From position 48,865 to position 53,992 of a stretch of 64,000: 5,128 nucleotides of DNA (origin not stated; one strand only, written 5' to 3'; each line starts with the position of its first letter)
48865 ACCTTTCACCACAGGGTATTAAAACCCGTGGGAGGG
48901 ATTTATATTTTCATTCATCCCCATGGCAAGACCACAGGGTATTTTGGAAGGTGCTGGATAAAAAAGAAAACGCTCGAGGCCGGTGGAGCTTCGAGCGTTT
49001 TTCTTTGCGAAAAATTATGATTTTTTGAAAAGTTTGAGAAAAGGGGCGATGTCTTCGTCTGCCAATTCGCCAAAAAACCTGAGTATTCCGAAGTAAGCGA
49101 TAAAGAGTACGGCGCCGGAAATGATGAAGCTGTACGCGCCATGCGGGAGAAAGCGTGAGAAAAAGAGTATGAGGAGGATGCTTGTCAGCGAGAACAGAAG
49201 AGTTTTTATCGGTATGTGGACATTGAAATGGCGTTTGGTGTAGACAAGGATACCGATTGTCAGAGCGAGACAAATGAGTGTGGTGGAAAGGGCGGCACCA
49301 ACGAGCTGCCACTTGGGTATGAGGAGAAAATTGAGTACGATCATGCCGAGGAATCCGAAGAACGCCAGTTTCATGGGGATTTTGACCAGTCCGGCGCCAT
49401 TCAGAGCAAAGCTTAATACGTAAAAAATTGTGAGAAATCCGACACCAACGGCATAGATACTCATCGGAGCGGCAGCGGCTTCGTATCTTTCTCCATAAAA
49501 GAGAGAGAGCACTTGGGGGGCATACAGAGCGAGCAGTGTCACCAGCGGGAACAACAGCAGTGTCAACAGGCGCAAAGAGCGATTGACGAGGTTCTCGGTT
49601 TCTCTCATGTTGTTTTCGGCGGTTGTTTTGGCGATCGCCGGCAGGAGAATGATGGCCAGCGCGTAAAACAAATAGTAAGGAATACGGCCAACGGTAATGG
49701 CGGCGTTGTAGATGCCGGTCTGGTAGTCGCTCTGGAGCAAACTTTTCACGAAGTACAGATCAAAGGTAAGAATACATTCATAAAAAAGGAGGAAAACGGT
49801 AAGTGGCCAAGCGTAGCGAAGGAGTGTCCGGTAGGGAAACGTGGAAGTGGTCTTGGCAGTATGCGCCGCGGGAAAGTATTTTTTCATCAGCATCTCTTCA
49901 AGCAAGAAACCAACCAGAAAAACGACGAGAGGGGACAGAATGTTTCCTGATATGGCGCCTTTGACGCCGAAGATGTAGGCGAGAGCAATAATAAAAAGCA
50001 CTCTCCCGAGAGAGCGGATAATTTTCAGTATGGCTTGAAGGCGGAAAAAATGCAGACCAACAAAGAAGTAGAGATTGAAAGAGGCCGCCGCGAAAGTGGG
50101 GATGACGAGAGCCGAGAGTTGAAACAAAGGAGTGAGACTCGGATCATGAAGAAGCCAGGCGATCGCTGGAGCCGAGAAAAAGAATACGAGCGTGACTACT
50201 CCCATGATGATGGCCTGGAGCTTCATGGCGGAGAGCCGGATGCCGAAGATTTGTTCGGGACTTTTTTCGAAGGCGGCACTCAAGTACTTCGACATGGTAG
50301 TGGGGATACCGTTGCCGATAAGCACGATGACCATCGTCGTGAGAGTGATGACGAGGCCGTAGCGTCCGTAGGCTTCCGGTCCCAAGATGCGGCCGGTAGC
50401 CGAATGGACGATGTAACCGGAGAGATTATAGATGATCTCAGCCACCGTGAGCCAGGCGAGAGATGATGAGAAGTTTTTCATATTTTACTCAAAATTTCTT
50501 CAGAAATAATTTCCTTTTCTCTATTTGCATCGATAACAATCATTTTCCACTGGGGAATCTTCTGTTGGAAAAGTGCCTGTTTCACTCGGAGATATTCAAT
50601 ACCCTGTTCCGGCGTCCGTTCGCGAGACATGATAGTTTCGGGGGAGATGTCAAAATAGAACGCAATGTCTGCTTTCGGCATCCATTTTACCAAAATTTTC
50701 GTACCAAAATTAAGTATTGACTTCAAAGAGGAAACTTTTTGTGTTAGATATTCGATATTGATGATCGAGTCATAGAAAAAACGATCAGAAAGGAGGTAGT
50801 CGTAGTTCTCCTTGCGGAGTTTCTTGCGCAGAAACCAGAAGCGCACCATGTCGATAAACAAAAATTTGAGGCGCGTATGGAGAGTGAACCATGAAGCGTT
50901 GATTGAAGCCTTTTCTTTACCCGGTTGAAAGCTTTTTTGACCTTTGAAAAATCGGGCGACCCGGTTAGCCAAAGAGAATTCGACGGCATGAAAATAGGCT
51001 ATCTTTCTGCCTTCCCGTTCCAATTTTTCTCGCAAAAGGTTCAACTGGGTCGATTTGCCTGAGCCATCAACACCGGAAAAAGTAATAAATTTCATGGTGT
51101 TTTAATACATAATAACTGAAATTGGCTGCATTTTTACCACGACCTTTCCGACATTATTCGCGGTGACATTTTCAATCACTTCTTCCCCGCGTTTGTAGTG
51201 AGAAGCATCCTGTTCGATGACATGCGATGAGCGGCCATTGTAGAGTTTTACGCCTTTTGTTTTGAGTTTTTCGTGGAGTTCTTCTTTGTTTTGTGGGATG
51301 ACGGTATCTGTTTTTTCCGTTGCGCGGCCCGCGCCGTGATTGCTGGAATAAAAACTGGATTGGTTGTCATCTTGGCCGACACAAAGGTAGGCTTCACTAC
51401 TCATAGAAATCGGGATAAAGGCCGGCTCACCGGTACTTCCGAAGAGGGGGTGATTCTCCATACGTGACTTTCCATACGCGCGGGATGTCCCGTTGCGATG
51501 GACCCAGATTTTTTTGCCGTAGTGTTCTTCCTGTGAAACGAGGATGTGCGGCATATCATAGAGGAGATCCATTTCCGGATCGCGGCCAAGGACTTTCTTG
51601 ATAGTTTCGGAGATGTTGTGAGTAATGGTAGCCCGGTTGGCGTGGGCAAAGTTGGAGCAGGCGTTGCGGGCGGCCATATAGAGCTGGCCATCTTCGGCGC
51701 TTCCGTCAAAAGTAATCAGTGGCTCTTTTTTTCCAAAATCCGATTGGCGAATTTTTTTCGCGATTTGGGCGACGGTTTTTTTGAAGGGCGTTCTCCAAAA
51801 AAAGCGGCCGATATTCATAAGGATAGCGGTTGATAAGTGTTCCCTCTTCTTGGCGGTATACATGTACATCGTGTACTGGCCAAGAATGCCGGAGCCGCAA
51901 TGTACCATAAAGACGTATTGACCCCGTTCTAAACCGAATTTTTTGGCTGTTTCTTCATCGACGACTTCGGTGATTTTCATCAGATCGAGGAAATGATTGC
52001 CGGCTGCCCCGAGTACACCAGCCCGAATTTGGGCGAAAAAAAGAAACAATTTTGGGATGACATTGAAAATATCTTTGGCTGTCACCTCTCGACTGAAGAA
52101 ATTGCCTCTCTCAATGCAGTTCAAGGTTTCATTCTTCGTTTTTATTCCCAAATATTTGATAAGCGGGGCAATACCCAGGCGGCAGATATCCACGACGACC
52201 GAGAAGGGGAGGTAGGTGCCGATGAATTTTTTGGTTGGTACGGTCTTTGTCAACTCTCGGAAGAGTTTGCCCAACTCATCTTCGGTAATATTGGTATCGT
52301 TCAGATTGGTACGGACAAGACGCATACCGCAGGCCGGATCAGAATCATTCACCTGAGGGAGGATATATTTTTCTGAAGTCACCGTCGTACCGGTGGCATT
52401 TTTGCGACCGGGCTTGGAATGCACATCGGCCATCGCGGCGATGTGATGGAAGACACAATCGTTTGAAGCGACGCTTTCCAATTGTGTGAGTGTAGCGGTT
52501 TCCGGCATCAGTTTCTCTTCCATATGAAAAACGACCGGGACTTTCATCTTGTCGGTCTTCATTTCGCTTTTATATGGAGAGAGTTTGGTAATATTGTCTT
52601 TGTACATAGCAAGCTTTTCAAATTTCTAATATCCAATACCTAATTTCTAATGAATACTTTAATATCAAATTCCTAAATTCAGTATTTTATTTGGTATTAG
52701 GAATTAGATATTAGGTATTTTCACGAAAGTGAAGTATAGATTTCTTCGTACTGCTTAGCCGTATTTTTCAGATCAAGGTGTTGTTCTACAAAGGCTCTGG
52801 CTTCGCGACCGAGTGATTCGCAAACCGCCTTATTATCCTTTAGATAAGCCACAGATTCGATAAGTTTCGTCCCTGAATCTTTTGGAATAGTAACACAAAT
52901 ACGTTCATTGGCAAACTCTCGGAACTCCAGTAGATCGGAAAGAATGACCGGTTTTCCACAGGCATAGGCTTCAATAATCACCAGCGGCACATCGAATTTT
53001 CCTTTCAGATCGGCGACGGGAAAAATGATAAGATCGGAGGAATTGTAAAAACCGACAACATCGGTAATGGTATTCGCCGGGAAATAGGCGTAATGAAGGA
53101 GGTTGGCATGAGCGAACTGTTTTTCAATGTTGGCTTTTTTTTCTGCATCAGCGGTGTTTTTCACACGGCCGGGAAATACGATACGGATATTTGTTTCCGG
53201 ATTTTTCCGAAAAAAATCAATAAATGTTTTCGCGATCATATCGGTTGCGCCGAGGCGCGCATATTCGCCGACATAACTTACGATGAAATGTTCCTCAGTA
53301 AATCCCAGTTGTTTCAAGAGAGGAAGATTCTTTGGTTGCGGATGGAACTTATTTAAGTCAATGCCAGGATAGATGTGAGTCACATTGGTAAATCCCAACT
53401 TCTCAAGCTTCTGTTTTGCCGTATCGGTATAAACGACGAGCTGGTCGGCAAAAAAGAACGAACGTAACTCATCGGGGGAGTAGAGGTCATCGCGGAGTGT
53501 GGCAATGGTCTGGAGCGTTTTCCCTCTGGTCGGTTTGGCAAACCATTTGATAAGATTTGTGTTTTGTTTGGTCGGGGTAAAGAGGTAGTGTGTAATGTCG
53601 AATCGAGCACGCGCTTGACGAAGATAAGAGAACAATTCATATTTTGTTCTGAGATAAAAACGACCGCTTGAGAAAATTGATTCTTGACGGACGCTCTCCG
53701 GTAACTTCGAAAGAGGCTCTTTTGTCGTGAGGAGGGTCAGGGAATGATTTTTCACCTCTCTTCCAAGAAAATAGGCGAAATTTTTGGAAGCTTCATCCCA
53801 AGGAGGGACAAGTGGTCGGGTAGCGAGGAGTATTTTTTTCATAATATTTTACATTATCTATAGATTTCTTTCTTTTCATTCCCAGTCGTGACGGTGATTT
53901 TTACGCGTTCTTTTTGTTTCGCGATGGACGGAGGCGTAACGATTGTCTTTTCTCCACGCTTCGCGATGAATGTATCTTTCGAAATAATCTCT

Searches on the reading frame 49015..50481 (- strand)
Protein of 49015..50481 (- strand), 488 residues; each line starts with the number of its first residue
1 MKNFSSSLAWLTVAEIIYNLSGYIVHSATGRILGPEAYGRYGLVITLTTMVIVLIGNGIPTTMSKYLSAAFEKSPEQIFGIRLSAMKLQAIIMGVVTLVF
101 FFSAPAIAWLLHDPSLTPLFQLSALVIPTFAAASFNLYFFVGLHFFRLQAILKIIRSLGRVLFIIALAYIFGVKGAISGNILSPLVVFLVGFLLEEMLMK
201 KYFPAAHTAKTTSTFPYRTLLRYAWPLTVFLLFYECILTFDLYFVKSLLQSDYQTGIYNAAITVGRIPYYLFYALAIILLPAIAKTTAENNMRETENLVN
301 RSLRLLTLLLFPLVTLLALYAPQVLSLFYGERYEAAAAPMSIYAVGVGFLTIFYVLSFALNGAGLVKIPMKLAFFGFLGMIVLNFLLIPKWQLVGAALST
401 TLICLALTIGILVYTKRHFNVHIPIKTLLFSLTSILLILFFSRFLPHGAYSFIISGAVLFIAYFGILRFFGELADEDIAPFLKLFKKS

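Call 23: search_protein_families(library=ncbifam, proteins=[window:49015-50481:-], max_evalue=1e-10)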
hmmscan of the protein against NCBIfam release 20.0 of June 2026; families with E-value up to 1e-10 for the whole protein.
window:49015-50481:- (488 aa): 1 family
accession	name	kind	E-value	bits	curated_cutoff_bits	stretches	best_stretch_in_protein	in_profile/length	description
TIGR02900.1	spore_V_B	equivalog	6.7e-24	84.5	372.3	1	11-441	8-457/488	stage V sporulation protein B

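Call 74: search_protein_families(library=pfam, proteins=[window:49015-50481:-], max_evalue=0.0001)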
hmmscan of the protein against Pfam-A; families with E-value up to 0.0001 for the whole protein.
window:49015-50481:- (488 aa): 4 families
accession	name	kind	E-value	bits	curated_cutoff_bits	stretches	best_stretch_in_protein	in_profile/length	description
PF01943.22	Polysacc_synt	-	2.6e-26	93.1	28.2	1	8-286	5-273/274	Polysaccharide biosynthesis protein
PF13440.11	Polysacc_synt_3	-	1.6e-18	67.4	23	1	31-336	4-291/293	Polysaccharide biosynthesis protein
PF03023.19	MurJ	-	1.6e-10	40.6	27.4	1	92-441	66-424/451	Lipid II flippase MurJ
PF01554.23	MatE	-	8e-09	35.8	24.9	1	226-386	1-161/161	MatE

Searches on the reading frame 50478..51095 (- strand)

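Call 74: search_protein_families(library=pfam, proteins=[window:50478-51095:-], max_evalue=0.0001)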
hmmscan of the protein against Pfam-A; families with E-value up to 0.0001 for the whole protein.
window:50478-51095:- (205 aa): 1 family
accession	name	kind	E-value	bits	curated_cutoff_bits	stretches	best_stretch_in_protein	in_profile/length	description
PF02223.23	Thymidylate_kin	-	6.2e-10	39.5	27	1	7-201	2-185/185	Thymidylate kinase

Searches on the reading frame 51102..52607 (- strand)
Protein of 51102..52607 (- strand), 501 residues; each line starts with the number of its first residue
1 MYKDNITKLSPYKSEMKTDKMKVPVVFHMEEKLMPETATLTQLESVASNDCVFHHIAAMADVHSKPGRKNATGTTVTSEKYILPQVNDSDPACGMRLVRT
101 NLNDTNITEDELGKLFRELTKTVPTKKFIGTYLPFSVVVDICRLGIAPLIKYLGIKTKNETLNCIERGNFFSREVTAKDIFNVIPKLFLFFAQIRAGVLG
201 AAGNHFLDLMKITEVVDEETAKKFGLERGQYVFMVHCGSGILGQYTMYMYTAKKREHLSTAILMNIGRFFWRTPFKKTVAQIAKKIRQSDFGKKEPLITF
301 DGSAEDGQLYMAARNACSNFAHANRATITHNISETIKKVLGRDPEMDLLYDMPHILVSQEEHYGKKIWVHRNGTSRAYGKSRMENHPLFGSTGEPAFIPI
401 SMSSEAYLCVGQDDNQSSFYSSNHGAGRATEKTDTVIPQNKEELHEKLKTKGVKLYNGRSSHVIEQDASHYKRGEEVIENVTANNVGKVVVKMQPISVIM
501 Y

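Call 23: search_protein_families(library=ncbifam, proteins=[window:51102-52607:-], max_evalue=1e-10)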
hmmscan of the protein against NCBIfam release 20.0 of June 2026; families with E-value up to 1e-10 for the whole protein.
window:51102-52607:- (501 aa): 4 families
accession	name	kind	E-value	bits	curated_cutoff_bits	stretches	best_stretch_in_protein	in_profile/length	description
NF038162.1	RtcB_rel_intein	exception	9.4e-46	156.3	1150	2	304-499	756-959/961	intein-containing RtcB family protein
NF007153.0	PRK09588.1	equivalog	1.9e-34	119.3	407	1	301-496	192-368/379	RNA ligase RtcB family protein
TIGR03073.1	release_rtcB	hypoth_equivalog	3.1e-22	79.1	271.8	0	304-495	184-356/356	RNA ligase RtcB family protein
NF052663.1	RtcB_rel_intein2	exception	6.8e-13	48.3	1050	0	304-482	447-609/626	intein-containing RctB family protein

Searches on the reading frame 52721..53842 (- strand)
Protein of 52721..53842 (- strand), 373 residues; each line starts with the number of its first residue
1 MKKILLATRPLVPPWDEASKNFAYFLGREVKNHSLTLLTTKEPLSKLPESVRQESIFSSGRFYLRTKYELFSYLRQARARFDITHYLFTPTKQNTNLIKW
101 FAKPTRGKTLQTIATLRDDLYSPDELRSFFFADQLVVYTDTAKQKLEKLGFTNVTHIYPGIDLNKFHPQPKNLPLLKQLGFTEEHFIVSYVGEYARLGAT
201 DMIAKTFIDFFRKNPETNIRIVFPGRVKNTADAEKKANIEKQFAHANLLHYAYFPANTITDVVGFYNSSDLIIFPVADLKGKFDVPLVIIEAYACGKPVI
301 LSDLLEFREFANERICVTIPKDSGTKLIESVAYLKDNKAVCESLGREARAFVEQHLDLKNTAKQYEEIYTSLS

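Call 74: search_protein_families(library=pfam, proteins=[window:52721-53842:-], max_evalue=0.0001)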
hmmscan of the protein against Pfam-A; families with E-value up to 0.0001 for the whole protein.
window:52721-53842:- (373 aa): 3 families
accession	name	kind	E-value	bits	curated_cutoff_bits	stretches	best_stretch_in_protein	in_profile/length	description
PF00534.26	Glycos_transf_1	-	9.1e-10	38.8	26.4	1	180-350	10-171/172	Glycosyl transferases group 1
PF13692.12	Glyco_trans_1_4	-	1.2e-09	39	27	1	187-334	3-139/142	Glycosyl transferases group 1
PF13524.12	Glyco_trans_1_2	-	1.4e-06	28.8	25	1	261-366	39-143/144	Glycosyl transferase-like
